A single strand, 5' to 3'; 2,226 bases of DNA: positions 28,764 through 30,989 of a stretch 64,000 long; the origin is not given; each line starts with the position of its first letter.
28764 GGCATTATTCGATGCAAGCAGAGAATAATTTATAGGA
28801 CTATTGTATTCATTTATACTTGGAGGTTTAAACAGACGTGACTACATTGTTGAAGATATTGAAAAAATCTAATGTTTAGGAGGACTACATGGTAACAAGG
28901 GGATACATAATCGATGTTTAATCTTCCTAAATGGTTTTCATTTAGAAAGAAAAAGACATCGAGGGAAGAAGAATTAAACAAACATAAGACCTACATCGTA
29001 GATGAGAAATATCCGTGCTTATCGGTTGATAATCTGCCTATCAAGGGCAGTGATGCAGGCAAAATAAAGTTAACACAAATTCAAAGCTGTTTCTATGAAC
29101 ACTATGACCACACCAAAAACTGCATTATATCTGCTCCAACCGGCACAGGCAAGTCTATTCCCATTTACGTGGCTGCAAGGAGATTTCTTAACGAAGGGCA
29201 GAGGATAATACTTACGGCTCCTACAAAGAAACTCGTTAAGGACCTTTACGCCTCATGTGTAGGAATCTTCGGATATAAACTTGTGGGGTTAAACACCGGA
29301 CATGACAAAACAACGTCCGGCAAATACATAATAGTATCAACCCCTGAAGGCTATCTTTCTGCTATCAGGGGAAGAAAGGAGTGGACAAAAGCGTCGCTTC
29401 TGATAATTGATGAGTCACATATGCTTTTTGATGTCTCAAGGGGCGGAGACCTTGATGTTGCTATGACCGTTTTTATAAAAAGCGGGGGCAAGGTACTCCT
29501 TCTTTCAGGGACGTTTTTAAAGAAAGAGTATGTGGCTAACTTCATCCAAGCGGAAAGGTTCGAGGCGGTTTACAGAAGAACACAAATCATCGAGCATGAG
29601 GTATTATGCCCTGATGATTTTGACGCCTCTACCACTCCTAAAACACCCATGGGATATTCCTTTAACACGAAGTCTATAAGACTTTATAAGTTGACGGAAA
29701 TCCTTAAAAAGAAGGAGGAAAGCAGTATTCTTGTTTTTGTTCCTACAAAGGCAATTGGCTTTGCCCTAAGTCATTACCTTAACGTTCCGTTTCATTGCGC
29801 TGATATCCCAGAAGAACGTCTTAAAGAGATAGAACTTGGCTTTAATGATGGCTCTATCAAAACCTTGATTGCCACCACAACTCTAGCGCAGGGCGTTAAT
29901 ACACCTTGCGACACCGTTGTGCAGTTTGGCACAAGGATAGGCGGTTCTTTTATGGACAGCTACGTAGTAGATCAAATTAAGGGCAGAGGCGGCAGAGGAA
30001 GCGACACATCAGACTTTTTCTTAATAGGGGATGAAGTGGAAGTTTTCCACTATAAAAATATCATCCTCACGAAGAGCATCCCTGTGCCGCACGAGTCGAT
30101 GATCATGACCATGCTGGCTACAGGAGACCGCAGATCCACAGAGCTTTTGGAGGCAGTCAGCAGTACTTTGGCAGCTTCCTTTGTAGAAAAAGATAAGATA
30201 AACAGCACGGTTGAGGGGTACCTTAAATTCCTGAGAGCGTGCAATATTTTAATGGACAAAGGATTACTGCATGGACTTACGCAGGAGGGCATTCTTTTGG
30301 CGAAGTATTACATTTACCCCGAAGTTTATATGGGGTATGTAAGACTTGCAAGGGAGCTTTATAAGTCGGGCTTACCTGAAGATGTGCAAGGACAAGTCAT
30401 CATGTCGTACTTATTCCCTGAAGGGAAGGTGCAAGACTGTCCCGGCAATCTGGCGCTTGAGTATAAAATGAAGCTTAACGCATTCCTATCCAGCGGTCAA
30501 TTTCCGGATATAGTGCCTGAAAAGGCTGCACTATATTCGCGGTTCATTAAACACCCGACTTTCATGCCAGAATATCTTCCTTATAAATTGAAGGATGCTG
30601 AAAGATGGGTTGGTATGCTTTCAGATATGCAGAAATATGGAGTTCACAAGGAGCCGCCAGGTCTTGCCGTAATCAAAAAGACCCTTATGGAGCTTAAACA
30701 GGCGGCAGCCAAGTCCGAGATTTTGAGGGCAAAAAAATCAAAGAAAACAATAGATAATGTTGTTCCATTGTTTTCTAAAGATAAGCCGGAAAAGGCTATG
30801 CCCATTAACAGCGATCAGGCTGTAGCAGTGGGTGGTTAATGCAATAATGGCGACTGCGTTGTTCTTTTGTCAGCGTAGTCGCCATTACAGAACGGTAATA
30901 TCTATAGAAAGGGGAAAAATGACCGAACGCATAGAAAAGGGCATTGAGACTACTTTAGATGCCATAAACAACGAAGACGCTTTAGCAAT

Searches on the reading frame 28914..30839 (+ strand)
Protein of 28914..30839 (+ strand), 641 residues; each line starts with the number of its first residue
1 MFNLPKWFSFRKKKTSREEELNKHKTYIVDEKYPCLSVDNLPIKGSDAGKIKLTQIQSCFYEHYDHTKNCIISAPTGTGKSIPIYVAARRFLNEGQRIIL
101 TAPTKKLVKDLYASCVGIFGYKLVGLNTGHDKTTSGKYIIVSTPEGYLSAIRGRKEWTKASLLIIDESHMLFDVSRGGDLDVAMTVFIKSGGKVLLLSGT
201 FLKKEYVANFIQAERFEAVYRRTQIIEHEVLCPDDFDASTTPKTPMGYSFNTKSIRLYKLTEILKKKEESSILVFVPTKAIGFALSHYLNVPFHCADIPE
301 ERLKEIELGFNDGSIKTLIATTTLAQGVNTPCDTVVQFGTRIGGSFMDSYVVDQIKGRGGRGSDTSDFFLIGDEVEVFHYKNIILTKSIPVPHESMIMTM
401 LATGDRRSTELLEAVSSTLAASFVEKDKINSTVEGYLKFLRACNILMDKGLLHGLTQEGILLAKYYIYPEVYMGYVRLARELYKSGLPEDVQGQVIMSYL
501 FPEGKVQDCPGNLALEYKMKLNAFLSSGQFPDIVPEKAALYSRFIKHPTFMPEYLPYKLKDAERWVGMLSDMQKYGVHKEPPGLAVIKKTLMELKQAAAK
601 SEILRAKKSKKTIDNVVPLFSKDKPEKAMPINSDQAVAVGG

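Call 33: search_protein_families(library=phrogs, proteins=[window:28914-30839:+], max_evalue=0.00001)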
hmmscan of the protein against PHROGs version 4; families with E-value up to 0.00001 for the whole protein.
window:28914-30839:+ (641 aa): 6 families
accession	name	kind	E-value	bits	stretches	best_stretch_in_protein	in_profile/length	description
phrog_6819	-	DNA, RNA and nucleotide metabolism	3.9e-31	109.2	1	60-452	29-435/645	Holliday junction branch migration helicase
phrog_16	-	DNA, RNA and nucleotide metabolism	1.6e-20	74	1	65-336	288-565/986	DNA helicase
phrog_2488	-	DNA, RNA and nucleotide metabolism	1.8e-08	34.6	0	63-109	33-85/579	DNA helicase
phrog_16259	-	DNA, RNA and nucleotide metabolism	4.1e-08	33.9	1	68-170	133-235/330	DNA helicase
phrog_31517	-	unknown function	3e-07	29.6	0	85-219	357-492/1191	-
phrog_35989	-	unknown function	1.9e-06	27.2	0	283-361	436-517/860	-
